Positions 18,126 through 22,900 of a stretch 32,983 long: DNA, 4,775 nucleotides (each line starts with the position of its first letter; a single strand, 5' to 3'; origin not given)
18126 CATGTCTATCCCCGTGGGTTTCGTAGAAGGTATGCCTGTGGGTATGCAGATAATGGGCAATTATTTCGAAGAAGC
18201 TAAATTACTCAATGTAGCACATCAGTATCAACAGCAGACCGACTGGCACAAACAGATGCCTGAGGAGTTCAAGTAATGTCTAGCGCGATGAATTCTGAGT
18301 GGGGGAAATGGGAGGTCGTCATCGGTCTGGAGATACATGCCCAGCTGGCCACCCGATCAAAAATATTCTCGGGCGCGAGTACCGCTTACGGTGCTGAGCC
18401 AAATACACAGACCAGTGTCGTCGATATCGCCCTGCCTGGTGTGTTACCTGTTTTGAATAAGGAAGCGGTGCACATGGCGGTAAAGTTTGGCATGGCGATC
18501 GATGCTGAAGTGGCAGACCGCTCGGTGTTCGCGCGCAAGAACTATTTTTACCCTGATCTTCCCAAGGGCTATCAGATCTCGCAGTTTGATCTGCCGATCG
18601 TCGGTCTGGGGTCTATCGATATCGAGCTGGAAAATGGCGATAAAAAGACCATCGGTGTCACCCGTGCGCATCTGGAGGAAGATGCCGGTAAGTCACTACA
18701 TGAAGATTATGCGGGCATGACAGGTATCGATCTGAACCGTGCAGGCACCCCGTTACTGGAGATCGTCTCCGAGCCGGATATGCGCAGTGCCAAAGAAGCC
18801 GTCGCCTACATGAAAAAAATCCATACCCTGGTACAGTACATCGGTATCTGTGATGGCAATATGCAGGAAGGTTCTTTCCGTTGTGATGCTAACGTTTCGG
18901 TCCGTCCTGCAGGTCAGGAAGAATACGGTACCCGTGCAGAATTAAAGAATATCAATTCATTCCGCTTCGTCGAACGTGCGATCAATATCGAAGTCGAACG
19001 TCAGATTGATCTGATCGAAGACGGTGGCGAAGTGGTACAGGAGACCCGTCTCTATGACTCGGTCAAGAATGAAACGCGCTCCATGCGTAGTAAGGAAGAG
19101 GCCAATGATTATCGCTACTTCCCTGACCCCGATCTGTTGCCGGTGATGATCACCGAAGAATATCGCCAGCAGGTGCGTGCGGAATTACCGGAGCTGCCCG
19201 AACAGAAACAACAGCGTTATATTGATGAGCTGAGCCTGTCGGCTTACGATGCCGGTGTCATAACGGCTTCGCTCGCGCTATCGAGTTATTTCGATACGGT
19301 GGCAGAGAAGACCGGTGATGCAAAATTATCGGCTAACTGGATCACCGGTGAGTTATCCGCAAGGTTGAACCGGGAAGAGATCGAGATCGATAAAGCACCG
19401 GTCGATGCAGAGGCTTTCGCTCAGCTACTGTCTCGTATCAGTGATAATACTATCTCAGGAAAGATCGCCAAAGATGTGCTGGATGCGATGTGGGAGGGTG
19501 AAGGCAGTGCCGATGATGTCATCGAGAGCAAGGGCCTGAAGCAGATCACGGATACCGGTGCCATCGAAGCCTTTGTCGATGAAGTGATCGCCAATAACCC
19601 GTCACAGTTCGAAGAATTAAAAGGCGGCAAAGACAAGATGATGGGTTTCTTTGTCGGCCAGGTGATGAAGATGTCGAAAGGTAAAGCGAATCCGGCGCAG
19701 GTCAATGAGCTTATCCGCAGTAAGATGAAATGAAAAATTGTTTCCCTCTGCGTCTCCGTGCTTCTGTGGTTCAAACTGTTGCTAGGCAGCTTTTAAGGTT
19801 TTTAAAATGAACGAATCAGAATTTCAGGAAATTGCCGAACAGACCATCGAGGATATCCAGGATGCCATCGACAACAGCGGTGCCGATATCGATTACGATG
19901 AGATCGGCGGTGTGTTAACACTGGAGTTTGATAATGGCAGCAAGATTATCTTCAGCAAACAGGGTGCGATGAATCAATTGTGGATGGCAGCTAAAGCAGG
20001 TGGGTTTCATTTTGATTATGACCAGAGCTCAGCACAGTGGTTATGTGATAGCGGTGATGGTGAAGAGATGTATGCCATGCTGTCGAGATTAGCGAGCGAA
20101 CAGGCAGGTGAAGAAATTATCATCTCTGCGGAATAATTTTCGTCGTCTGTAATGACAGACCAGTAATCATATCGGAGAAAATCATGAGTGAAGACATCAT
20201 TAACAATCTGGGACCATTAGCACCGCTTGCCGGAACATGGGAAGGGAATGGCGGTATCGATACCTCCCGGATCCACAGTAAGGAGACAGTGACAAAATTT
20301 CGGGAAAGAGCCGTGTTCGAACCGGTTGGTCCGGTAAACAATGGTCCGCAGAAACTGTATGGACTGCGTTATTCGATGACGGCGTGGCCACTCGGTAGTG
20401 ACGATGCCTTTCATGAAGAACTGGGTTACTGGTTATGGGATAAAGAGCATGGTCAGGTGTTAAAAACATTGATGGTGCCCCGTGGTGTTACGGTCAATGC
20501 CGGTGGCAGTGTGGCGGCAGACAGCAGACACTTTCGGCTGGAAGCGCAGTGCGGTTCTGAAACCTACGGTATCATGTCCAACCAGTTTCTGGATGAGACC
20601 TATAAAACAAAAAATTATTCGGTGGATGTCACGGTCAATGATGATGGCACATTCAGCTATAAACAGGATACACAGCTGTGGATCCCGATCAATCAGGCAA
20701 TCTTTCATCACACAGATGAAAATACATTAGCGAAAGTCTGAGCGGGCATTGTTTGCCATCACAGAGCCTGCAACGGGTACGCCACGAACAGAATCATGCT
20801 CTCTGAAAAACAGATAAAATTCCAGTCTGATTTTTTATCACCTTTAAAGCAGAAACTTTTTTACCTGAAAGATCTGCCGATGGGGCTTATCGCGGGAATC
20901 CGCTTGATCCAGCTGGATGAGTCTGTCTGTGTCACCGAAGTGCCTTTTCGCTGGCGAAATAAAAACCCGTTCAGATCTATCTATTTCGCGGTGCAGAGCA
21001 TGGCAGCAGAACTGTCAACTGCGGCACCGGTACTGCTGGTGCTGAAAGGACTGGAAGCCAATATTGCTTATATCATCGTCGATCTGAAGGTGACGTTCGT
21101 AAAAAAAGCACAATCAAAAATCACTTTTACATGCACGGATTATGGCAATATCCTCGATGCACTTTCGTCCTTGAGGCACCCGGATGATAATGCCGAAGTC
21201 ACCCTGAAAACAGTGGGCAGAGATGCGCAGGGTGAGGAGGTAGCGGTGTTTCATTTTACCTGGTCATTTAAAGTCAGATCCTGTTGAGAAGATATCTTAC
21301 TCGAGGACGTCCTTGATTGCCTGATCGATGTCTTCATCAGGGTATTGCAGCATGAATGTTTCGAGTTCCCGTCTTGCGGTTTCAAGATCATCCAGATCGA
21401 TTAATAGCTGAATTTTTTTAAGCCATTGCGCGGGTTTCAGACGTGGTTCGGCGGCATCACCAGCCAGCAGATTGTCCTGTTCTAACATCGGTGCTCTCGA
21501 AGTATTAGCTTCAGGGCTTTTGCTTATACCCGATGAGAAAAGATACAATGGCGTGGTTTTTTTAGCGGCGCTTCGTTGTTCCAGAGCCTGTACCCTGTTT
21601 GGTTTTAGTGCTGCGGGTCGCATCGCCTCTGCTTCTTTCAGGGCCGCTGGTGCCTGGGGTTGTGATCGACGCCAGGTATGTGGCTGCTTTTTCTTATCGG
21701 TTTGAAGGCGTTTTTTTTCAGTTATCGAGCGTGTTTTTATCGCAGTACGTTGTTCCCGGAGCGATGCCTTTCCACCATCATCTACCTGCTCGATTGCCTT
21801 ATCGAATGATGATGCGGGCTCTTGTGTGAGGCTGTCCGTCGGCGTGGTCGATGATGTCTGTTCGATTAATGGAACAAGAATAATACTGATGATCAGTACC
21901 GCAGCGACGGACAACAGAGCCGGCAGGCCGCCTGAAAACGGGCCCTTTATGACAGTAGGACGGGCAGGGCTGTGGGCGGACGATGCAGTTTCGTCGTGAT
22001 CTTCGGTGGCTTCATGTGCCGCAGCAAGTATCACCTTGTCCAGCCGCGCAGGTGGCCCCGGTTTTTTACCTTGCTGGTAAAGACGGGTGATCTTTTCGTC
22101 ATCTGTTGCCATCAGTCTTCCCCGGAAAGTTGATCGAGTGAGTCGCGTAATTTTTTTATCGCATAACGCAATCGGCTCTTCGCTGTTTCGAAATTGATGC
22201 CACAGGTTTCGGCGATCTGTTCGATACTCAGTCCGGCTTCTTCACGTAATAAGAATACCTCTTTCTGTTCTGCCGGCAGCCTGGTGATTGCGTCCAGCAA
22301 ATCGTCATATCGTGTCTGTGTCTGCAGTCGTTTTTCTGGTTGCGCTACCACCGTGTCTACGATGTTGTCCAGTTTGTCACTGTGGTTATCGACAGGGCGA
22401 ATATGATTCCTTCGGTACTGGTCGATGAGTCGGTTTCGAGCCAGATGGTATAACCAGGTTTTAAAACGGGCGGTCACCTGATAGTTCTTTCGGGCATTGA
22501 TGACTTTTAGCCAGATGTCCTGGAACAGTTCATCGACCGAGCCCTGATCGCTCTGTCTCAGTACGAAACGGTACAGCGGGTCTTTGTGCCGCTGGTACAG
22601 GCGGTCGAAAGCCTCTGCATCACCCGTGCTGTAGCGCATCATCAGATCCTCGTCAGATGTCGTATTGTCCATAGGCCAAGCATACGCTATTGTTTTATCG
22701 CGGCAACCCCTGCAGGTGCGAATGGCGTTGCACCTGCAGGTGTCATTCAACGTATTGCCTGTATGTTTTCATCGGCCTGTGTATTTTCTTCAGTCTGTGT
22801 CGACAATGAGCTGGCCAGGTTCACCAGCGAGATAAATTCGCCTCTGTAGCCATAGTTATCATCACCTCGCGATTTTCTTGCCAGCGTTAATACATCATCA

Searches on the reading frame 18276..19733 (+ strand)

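Call 22: search_protein_families(library=pfam, proteins=[window:18276-19733:+], max_evalue=0.0001)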
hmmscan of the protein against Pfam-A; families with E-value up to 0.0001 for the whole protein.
window:18276-19733:+ (485 aa): 2 families
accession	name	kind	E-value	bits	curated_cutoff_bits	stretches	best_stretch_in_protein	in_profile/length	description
PF02934.20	GatB_N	-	3e-122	407.6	23.4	1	14-296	1-275/277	GatB/GatE catalytic domain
PF02637.23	GatB_Yqey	-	3.7e-55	186.3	27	1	338-483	2-147/148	GatB domain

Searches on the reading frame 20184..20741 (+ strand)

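Call 22: search_protein_families(library=pfam, proteins=[window:20184-20741:+], max_evalue=0.0001)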
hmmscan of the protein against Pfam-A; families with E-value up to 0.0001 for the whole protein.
window:20184-20741:+ (185 aa): 1 family
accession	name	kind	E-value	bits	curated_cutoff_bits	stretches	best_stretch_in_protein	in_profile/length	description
PF08768.17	THAP4_heme-bd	-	4e-22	79.4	25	1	8-184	1-151/151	THAP4-like, heme-binding beta-barrel domain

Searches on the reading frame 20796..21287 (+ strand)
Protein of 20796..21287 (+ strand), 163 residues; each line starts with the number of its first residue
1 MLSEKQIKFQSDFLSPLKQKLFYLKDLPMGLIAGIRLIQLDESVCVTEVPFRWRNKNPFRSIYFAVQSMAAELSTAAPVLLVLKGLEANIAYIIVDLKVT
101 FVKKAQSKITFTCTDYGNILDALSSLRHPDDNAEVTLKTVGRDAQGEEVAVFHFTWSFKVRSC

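Call 22: search_protein_families(library=pfam, proteins=[window:20796-21287:+], max_evalue=0.0001)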
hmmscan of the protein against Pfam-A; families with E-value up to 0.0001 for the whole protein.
window:20796-21287:+ (163 aa): 1 family
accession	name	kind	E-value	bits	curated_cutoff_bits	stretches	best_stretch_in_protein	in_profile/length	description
PF14539.12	DUF4442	-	7.8e-07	29.8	25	1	33-156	19-130/132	Domain of unknown function (DUF4442)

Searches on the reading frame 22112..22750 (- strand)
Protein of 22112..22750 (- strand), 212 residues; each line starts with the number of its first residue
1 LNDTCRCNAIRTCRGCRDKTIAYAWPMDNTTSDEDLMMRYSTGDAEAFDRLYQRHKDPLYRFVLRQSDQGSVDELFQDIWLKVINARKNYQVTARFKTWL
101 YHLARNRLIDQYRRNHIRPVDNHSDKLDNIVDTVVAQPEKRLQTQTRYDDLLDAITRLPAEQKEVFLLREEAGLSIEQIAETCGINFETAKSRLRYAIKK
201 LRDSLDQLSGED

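Call 22: search_protein_families(library=pfam, proteins=[window:22112-22750:-], max_evalue=0.0001)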
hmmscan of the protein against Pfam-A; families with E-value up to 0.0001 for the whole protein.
window:22112-22750:- (212 aa): 4 families
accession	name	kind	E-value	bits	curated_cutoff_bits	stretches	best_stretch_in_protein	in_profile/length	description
PF04542.20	Sigma70_r2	-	7.7e-14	51.7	24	1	51-115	1-68/71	Sigma-70 region 2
PF08281.18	Sigma70_r4_2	-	7.8e-13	48.3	25.7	1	149-201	2-54/54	Sigma-70, region 4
PF04545.22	Sigma70_r4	-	2.5e-10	40.1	24.1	1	154-202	1-49/50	Sigma-70, region 4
PF07638.17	Sigma70_ECF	-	9.8e-10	39.1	21.1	1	36-206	7-184/185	ECF sigma factor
